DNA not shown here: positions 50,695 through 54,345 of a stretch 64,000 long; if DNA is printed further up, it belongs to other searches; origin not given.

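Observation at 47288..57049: Accessory island between murF-alr and the sdh operon: divergent paralog pair, two T9SS cargo genes and three copies of a CTD 3'-end repeat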

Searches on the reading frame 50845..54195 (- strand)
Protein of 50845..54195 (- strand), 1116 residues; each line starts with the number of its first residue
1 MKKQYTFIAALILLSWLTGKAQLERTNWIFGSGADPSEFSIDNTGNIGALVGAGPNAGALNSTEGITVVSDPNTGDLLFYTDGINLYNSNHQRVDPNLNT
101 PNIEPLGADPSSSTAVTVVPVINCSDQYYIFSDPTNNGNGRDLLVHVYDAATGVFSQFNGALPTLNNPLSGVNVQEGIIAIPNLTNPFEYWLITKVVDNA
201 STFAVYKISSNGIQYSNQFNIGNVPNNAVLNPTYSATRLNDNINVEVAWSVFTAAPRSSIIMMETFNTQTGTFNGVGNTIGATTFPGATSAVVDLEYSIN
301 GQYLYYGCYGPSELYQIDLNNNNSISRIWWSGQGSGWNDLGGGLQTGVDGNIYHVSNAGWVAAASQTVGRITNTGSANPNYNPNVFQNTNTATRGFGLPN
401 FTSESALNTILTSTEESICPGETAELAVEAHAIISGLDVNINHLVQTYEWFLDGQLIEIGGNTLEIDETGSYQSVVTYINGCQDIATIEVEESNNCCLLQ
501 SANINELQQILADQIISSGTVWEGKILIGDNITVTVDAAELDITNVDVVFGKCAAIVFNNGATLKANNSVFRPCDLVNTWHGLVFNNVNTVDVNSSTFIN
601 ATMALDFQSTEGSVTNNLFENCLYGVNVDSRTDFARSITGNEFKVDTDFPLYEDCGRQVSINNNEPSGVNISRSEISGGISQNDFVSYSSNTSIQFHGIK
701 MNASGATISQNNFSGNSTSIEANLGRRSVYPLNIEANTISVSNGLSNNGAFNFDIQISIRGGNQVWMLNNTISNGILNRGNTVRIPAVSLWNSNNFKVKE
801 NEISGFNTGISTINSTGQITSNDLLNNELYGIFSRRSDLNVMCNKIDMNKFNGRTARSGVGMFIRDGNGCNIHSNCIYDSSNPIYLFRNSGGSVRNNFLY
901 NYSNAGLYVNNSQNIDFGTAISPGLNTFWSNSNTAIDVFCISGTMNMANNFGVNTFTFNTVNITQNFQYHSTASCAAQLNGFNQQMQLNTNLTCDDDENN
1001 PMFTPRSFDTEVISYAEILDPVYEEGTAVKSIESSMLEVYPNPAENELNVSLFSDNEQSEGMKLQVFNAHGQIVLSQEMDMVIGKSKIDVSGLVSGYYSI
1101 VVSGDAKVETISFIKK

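Call 7: search_protein_families(library=pfam, proteins=[window:50845-54195:-], max_evalue=0.01)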
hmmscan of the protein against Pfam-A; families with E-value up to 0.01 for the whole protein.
window:50845-54195:- (1116 aa): 1 family
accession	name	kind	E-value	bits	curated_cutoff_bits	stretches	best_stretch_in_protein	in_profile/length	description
PF18962.6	Por_Secre_tail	-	1.2e-10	42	27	1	1039-1107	1-67/75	Secretion system C-terminal sorting domain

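Call 8: search_protein_families(library=ncbifam, proteins=[window:50845-54195:-], max_evalue=0.01)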
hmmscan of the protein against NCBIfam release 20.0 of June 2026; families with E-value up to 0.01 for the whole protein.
window:50845-54195:- (1116 aa): 1 family
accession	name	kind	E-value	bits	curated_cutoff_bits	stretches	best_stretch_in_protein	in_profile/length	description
TIGR04183.1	Por_Secre_tail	domain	1.8e-09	37.5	23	1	1039-1116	1-72/72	T9SS type A sorting domain-containing protein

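Call 70: search_protein_families(library=pfam, proteins=[window:50845-54195:-], max_evalue=5)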
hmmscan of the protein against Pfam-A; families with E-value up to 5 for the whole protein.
window:50845-54195:- (1116 aa): 3 families
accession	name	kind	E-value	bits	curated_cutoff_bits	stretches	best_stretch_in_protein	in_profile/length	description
PF18962.6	Por_Secre_tail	-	1.2e-10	42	27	1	1039-1107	1-67/75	Secretion system C-terminal sorting domain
PF05048.19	NosD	-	0.024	14.5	23.6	2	559-723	16-179/212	Periplasmic copper-binding protein (NosD)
PF01696.23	Adeno_E1B_55K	-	0.048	12.8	24.5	1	544-633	125-212/387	Adenovirus EB1 55K protein / large t-antigen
